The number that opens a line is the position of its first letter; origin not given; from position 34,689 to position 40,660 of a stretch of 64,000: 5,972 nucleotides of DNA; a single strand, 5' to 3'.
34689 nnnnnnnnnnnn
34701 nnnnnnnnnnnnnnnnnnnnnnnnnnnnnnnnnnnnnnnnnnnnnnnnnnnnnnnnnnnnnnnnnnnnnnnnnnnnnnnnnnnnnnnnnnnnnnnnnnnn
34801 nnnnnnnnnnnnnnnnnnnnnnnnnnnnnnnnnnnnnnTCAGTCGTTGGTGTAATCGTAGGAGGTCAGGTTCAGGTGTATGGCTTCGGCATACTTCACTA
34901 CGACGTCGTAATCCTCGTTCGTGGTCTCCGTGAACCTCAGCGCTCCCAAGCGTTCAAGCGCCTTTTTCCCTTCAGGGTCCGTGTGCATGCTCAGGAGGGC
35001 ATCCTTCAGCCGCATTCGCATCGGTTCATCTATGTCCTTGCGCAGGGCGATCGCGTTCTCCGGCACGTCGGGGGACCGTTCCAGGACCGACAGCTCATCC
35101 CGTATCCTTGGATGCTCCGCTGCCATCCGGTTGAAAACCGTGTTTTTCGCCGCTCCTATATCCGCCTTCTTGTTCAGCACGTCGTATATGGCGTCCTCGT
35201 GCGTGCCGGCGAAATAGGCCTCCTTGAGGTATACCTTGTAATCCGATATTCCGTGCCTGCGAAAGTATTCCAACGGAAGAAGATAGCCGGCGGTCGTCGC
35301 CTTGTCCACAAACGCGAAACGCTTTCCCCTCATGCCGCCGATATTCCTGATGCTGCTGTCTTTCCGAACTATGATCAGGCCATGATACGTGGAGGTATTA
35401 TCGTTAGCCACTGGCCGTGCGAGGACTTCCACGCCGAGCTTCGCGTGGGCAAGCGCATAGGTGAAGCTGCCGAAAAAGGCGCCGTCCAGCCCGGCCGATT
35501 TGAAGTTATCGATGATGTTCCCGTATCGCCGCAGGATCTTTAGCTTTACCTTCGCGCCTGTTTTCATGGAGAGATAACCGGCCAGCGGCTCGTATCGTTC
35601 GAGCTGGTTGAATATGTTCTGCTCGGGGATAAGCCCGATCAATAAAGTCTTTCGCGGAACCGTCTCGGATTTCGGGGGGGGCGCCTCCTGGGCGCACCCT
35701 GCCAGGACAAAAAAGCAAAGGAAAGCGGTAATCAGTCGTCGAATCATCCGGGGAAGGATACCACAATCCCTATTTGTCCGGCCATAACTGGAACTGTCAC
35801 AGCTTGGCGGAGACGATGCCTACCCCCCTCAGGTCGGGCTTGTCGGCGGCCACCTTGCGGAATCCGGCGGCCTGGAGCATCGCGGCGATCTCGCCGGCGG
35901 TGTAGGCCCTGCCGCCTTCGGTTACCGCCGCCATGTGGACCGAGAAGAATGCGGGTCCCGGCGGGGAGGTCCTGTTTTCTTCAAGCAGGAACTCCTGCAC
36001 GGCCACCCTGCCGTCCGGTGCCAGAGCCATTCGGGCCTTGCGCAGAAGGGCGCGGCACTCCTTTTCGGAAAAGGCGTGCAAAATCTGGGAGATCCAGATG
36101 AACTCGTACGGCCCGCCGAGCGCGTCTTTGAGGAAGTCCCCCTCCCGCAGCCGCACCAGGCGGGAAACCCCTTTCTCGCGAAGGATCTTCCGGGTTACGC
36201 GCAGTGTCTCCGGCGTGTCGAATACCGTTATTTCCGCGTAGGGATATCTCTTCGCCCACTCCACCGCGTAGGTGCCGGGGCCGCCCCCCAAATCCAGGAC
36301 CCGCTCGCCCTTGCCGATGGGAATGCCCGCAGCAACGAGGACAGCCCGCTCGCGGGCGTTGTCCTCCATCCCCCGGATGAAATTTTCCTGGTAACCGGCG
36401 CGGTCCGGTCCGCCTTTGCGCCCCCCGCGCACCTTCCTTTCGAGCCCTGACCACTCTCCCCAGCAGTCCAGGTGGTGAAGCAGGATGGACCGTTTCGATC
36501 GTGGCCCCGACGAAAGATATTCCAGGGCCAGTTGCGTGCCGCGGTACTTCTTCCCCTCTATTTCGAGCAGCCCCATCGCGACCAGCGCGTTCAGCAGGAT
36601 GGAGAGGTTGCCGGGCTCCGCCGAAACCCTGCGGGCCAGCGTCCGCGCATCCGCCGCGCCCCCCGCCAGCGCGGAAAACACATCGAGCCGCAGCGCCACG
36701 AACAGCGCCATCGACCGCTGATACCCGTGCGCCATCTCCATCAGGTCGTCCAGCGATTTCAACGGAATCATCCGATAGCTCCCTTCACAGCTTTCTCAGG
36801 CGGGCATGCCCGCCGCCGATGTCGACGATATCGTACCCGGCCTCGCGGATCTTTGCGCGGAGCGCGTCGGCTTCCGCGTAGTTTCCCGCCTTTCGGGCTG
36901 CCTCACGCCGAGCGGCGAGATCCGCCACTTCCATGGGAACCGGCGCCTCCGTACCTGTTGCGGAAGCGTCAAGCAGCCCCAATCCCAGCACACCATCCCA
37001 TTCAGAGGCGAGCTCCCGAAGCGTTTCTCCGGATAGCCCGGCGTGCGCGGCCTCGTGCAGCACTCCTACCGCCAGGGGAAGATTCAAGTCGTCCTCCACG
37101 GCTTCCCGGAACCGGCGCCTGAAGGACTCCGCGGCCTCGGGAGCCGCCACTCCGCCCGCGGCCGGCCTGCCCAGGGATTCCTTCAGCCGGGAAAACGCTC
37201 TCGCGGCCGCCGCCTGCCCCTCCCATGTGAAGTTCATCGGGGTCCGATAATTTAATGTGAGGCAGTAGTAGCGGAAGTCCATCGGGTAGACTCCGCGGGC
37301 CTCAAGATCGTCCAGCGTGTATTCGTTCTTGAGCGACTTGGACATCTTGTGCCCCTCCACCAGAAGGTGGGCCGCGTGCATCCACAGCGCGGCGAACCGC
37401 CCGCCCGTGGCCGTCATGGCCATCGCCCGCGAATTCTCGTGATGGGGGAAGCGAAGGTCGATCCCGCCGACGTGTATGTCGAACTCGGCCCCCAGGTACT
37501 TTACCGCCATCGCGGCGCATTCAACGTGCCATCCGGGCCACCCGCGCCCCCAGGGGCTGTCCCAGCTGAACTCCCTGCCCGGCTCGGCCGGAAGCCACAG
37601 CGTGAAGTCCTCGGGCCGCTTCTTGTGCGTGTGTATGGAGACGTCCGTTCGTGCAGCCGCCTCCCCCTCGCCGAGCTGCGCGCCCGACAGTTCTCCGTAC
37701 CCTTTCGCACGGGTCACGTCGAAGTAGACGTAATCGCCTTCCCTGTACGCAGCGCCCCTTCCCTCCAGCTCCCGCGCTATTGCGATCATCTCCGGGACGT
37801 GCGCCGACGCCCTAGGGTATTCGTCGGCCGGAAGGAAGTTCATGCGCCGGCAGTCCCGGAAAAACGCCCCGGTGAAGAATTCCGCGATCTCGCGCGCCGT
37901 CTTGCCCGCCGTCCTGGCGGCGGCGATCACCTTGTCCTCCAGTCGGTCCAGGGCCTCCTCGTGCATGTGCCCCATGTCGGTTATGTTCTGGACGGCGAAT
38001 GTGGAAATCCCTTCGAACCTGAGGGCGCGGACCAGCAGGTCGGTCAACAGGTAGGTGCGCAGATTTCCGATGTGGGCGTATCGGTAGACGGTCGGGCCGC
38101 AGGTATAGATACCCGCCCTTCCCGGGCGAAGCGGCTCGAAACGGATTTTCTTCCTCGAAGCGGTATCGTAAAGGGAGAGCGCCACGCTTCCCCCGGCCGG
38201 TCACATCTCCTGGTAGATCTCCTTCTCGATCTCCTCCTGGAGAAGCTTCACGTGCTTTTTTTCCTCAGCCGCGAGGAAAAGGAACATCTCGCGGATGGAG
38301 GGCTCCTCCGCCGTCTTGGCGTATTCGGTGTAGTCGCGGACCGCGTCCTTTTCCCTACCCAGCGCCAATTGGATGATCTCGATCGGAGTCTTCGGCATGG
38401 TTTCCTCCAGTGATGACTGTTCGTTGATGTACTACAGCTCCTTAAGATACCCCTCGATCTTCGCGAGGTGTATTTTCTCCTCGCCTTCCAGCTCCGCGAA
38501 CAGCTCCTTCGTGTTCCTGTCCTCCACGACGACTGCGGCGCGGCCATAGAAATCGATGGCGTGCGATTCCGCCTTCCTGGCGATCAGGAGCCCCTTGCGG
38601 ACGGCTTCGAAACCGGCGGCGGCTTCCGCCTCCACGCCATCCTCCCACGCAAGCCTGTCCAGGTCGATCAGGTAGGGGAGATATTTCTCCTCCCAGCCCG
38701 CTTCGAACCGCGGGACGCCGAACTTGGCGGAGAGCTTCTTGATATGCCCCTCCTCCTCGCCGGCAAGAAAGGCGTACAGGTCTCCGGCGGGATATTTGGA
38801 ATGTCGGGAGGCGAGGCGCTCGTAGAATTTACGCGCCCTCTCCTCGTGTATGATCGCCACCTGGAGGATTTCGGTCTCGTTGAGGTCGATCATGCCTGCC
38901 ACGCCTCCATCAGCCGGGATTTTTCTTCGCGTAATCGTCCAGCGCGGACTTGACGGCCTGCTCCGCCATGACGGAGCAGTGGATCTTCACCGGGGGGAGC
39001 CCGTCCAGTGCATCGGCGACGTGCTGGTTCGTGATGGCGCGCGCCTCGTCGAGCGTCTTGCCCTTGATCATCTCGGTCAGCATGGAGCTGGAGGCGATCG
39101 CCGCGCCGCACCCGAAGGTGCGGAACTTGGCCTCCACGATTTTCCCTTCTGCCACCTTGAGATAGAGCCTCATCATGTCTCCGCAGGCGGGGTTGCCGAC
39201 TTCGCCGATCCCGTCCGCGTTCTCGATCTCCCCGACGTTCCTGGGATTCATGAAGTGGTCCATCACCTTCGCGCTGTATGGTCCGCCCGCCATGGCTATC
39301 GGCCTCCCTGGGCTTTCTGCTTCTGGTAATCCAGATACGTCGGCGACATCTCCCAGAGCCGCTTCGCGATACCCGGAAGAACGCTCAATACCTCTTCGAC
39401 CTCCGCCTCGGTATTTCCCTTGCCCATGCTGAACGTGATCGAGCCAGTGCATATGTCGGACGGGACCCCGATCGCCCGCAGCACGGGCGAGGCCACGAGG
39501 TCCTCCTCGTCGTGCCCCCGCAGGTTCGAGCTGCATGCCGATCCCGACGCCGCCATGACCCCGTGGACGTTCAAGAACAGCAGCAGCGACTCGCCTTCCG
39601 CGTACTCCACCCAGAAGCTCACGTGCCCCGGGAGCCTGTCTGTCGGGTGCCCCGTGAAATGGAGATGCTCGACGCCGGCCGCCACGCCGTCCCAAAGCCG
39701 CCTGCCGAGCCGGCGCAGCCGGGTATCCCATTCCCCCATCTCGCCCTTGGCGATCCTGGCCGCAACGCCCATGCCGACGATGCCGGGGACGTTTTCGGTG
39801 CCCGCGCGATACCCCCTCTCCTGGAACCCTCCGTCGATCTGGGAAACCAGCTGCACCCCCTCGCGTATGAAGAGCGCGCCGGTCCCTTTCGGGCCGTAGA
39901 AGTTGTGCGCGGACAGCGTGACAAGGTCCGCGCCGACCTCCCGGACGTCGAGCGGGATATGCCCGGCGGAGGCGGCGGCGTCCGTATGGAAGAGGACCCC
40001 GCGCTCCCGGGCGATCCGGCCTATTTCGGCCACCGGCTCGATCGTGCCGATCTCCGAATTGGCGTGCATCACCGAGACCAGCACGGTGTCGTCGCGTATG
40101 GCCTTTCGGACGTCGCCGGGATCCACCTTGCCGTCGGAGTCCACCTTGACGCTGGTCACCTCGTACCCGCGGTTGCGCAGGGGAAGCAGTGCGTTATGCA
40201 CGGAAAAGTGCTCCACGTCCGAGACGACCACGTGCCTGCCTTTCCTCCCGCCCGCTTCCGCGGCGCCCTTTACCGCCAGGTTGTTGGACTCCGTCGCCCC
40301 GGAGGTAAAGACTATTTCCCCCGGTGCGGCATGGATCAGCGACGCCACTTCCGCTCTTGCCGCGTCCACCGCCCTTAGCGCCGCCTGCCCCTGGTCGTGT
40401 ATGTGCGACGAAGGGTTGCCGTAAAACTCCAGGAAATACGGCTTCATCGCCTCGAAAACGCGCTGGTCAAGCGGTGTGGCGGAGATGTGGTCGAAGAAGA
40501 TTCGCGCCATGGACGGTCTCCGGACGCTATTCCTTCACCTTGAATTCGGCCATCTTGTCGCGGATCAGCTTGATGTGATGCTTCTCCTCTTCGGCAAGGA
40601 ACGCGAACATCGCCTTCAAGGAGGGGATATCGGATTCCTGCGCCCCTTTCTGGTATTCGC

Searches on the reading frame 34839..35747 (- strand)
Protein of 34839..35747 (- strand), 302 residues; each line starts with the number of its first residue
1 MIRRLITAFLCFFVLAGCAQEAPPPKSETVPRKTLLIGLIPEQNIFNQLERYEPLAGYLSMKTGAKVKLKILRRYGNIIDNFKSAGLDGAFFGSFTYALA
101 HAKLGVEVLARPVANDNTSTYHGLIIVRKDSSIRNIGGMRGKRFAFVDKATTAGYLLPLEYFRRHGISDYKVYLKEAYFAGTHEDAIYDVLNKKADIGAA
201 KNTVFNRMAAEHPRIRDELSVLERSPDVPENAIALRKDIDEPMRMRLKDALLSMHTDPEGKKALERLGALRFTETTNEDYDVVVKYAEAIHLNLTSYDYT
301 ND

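Call 47: search_protein_families(library=pfam, proteins=[window:34839-35747:-], max_evalue=0.00001)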
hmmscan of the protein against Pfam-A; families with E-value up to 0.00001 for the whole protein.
window:34839-35747:- (302 aa): 1 family
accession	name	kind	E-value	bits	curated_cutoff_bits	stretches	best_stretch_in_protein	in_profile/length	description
PF12974.12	Phosphonate-bd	-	6.9e-62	209.4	27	1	37-280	1-242/242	ABC transporter, phosphonate, periplasmic substrate-binding protein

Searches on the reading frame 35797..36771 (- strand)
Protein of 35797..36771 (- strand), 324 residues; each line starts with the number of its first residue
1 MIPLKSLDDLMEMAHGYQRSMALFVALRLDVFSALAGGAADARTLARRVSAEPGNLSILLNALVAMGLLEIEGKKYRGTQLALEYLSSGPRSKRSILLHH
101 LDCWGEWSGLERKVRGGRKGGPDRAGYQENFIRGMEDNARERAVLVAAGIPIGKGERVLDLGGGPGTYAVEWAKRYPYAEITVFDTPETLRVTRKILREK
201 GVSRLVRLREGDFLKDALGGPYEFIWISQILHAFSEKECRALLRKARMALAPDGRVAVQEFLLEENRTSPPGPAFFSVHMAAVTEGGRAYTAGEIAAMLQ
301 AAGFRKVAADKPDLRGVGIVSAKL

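Call 47: search_protein_families(library=pfam, proteins=[window:35797-36771:-], max_evalue=0.00001)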
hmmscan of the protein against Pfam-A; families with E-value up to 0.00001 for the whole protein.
window:35797-36771:- (324 aa): 7 families
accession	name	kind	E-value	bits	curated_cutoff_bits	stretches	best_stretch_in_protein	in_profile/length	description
PF00891.24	Methyltransf_2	-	3.8e-26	92.2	22.3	1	129-305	37-210/210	O-methyltransferase domain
PF08100.18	Dimerisation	-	1.2e-16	60.7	25.6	1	8-87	7-92/93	O-methyltransferase dimerisation domain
PF13489.12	Methyltransf_23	-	5.5e-11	42.9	27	1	150-308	19-163/164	Methyltransferase domain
PF13649.12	Methyltransf_25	-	1e-10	42.6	27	1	158-254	1-97/97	Methyltransferase domain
PF13847.12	Methyltransf_31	-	7.3e-09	35.9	27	1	153-262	2-113/145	Methyltransferase domain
PF08242.18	Methyltransf_12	-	9.8e-09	36.3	30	1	159-256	1-98/98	Methyltransferase domain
PF05175.20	MTS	-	2.7e-06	27.6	23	1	154-257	31-137/170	Methyltransferase small domain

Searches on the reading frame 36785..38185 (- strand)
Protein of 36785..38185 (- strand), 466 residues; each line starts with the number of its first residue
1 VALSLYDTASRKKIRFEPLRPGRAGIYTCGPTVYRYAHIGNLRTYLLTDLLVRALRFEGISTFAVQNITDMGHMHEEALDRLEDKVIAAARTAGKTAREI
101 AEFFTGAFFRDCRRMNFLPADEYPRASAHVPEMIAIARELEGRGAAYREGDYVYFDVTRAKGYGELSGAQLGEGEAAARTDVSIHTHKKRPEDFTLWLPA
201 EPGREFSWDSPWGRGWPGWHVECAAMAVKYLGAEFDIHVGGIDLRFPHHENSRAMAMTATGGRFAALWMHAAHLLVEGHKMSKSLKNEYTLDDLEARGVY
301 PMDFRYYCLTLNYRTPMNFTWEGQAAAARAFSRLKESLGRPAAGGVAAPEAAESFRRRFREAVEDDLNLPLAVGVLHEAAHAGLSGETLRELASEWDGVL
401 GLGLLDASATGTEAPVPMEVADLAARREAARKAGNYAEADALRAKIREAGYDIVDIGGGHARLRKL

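Call 47: search_protein_families(library=pfam, proteins=[window:36785-38185:-], max_evalue=0.00001)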
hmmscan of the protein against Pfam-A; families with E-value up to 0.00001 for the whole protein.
window:36785-38185:- (466 aa): 2 families
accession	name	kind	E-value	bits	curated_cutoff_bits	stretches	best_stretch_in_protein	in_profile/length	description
PF01406.26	tRNA-synt_1e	-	6.8e-87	292.1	27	1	16-322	2-294/301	tRNA synthetases class I (C) catalytic domain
PF09334.17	tRNA-synt_1g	-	1e-06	28.3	20.1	0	268-323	315-370/391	tRNA synthetases class I (M)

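Call 60: find_homologous_proteins(query=window:36785-38185:-, max_evalue=1e-30)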
Query window:36785-38185:- (466 aa): 7858 proteins with E <= 1e-30 among 8000 candidates; the best 120 are listed.
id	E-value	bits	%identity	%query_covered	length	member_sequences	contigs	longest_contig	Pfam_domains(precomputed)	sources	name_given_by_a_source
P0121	0.0e+0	1060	100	100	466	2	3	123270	PF09334.18,PF01406.26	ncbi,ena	ncbi:MAG: cysteine--tRNA ligase [Deltaproteobacteria bacterium]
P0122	0.0e+0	1013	96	100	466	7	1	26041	PF09334.18,PF01406.26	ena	-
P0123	7.7e-291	983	92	100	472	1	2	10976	PF09334.18,PF01406.26,PF23493.2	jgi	jgi:cysteinyl-tRNA synthetase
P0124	2.8e-276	935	89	100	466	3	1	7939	PF09334.18,PF01406.26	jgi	jgi:cysteinyl-tRNA synthetase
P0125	2.4e-271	918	87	100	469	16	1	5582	PF09334.18,PF01406.26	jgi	jgi:cysteinyl-tRNA synthetase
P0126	3.7e-270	915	87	100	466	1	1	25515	PF09334.18,PF01406.26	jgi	jgi:cysteinyl-tRNA synthetase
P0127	6.6e-265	897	84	100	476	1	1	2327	PF09334.18,PF01406.26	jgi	jgi:cysteinyl-tRNA synthetase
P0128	1.4e-264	896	84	100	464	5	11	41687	PF09334.18,PF01406.26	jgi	jgi:cysteinyl-tRNA synthetase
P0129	6.0e-264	894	84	100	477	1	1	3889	PF09334.18,PF01406.26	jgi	jgi:cysteinyl-tRNA synthetase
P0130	2.0e-263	892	84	100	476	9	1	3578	PF09334.18,PF01406.26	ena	-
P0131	2.6e-263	892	84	100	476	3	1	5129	PF09334.18,PF01406.26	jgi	jgi:cysteinyl-tRNA synthetase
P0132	2.2e-262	889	84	100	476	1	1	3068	PF09334.18,PF01406.26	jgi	-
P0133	1.4e-261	886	84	100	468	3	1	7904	PF09334.18,PF01406.26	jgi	jgi:cysteinyl-tRNA synthetase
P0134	1.7e-261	886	83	100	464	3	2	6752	PF09334.18,PF01406.26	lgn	-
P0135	5.4e-261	884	83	100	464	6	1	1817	PF09334.18,PF01406.26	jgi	jgi:cysteinyl-tRNA synthetase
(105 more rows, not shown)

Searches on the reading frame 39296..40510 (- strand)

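Call 58: search_protein_families(library=pfam, proteins=[window:39296-40510:-], max_evalue=0.000001)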
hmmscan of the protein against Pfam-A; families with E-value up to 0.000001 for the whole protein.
window:39296-40510:- (404 aa): 2 families
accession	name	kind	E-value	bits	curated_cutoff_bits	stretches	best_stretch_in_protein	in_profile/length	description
PF00266.25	Aminotran_5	-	3.3e-77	260.4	21.5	1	4-373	1-370/371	Aminotransferase class-V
PF01212.27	Beta_elim_lyase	-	2e-07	31.1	27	1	65-179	49-170/288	Beta-eliminating lyase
